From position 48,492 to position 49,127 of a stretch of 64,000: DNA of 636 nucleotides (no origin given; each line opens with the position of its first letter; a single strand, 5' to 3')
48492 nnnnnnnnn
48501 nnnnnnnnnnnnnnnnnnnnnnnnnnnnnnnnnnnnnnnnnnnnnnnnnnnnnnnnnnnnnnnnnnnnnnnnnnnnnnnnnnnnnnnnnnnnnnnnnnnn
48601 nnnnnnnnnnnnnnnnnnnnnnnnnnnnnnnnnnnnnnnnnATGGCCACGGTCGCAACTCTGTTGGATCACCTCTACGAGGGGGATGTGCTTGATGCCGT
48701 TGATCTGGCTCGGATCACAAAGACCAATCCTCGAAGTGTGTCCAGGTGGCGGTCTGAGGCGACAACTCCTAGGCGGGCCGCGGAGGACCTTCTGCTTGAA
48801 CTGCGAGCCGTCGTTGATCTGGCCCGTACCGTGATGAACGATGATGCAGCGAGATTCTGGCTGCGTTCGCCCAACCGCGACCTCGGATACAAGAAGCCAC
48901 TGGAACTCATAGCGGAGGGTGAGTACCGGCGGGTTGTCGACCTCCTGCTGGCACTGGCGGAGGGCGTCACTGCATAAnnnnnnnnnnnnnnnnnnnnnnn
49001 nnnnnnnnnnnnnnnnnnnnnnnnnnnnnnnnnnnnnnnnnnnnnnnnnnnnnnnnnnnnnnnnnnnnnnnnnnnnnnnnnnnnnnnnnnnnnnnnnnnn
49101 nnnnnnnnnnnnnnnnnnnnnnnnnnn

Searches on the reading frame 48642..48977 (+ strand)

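Call 72: search_protein_families(library=pfam, proteins=[window:48642-48977:+], max_evalue=0.01)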
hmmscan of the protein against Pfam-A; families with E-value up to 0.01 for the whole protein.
window:48642-48977:+ (111 aa): 1 family
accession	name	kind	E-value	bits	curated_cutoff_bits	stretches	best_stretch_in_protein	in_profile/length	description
PF09722.15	Xre_MbcA_ParS_C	-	4.5e-11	43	24.5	1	64-108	5-51/51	Antitoxin Xre/MbcA/ParS C-terminal toxin-binding domain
